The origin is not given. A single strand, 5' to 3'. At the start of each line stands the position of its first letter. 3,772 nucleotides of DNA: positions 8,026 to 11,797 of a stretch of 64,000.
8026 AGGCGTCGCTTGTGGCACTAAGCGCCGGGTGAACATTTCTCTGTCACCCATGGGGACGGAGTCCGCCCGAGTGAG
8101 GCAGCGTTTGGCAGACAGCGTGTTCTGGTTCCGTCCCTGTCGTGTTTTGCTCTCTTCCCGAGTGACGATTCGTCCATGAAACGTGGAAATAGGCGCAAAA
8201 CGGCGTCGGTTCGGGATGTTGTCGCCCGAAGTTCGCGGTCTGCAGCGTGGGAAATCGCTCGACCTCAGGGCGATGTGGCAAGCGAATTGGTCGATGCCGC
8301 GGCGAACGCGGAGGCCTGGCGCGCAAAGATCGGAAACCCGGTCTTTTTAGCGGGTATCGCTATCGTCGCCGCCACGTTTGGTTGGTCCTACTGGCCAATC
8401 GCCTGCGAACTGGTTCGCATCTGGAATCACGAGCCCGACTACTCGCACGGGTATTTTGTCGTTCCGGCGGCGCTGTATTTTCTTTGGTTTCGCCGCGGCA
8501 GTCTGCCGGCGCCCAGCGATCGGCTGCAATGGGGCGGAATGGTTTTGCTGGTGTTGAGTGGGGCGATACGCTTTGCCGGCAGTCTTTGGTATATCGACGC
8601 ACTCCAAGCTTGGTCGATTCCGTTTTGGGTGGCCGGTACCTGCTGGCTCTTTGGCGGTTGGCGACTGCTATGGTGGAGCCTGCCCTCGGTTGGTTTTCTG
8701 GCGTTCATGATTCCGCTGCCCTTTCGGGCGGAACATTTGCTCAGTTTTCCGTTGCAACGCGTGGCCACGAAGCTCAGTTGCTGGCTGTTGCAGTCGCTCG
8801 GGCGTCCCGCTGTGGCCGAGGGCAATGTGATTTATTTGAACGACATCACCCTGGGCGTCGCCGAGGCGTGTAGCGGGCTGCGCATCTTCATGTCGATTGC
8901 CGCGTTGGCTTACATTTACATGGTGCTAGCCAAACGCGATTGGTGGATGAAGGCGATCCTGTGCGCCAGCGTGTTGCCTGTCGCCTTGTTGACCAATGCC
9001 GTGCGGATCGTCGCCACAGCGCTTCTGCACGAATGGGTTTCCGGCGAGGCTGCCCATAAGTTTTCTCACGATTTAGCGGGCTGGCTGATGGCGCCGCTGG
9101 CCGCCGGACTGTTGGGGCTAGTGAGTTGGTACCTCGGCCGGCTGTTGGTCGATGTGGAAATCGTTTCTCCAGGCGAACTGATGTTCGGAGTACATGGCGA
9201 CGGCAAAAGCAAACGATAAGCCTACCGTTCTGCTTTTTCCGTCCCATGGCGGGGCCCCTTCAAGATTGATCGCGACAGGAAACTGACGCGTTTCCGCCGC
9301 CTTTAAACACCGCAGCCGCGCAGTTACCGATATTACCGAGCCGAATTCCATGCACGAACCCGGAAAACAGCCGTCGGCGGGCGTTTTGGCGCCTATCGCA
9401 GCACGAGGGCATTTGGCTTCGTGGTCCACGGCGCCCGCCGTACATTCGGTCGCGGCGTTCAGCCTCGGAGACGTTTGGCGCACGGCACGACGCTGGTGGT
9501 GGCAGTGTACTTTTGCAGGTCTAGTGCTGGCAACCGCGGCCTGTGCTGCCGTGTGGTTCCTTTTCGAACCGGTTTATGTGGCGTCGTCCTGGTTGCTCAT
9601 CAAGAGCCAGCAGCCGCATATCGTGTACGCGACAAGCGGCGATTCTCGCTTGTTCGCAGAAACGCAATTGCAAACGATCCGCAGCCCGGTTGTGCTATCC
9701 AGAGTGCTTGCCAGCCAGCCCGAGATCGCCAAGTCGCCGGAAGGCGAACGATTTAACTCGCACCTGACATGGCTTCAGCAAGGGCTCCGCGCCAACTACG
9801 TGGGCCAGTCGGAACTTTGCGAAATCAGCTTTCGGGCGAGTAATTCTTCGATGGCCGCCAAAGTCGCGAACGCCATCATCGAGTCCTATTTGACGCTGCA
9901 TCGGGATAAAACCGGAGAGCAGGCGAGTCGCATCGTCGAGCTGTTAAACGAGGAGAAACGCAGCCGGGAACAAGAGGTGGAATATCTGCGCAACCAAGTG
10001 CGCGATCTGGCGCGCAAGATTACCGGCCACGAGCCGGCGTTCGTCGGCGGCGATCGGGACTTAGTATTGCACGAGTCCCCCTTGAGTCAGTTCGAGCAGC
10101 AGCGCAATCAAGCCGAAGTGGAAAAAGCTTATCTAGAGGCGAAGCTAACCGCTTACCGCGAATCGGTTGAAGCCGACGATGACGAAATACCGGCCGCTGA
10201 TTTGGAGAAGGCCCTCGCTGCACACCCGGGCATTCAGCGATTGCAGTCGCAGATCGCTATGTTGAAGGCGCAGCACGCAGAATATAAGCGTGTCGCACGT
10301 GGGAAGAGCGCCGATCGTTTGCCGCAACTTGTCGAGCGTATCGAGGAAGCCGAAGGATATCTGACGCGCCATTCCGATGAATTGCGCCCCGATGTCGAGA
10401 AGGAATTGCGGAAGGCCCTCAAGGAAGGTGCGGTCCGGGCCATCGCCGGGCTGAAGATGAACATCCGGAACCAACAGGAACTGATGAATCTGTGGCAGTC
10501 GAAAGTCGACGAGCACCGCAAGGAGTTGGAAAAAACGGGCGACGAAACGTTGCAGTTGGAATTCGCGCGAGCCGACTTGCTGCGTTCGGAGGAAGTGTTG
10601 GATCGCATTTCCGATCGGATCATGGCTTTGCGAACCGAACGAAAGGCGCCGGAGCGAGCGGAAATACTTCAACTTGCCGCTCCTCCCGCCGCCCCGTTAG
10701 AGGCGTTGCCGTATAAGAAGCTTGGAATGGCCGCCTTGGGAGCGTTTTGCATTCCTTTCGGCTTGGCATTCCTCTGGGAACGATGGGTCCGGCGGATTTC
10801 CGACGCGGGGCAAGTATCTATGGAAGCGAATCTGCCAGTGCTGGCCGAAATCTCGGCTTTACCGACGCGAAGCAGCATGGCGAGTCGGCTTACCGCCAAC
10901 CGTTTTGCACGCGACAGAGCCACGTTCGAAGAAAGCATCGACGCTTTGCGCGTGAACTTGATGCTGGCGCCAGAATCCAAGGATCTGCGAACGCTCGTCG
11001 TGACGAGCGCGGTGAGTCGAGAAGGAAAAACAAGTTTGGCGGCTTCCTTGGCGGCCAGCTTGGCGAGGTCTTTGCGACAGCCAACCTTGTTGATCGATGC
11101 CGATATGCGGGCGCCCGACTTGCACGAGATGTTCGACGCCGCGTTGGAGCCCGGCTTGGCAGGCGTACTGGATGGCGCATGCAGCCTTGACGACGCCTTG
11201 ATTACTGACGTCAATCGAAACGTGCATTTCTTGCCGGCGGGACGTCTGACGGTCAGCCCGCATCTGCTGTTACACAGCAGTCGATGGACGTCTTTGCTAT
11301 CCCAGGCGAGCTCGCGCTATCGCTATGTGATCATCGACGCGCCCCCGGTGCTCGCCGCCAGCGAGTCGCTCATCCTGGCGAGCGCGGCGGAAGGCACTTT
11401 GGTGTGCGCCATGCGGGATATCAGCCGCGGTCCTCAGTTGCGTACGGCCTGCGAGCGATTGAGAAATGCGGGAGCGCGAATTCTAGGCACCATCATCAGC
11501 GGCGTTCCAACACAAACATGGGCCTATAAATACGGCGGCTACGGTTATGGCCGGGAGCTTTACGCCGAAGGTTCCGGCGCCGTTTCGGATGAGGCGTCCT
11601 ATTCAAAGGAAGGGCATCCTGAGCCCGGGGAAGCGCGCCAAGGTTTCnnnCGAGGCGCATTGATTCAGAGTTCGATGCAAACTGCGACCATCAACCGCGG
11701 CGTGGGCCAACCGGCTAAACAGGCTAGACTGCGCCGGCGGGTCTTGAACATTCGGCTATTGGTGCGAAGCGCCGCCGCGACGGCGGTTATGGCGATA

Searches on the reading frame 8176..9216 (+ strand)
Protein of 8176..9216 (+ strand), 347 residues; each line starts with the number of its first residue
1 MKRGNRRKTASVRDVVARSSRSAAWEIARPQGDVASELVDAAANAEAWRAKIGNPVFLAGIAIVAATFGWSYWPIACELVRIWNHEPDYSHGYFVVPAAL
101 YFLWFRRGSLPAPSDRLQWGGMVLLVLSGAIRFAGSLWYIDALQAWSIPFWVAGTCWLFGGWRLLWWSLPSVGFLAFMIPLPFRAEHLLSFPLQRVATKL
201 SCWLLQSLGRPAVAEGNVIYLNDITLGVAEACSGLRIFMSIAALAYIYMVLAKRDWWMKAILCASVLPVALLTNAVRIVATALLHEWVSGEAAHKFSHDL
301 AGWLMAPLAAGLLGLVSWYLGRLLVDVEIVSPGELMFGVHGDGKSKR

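Call 46: search_protein_families(library=pfam, proteins=[window:8176-9216:+], max_evalue=0.0001)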
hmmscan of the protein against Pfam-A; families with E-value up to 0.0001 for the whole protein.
window:8176-9216:+ (347 aa): 1 family
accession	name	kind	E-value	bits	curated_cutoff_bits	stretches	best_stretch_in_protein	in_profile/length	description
PF09721.15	Exosortase_EpsH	-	1.6e-61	208.3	25.7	1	66-319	2-253/254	Transmembrane exosortase (Exosortase_EpsH)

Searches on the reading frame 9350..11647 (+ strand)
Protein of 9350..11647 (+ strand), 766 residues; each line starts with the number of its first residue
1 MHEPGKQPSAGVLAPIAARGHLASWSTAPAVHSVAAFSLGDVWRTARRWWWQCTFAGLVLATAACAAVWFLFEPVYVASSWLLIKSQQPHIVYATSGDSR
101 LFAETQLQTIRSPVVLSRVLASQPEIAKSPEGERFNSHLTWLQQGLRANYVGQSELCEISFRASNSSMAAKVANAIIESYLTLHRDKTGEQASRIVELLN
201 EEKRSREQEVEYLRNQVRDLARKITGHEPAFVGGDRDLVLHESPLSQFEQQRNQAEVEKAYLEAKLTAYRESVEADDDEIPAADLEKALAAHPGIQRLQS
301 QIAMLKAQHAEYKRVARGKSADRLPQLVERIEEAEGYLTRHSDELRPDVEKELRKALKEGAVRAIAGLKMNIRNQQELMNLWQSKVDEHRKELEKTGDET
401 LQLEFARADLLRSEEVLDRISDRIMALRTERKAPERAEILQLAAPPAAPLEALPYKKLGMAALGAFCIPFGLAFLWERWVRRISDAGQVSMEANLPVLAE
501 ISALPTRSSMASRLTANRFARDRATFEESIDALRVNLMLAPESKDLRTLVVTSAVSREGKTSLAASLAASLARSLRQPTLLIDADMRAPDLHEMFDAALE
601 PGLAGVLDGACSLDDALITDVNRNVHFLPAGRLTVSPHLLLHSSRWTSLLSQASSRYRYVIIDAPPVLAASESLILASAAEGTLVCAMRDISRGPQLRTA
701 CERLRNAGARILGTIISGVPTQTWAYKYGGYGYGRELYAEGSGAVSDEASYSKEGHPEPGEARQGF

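Call 46: search_protein_families(library=pfam, proteins=[window:9350-11647:+], max_evalue=0.0001)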
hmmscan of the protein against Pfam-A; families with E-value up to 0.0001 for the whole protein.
window:9350-11647:+ (766 aa): 1 family
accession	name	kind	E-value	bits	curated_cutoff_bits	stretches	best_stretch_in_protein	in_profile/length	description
PF13614.12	AAA_31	-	7.5e-08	33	27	1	559-679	14-140/177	AAA domain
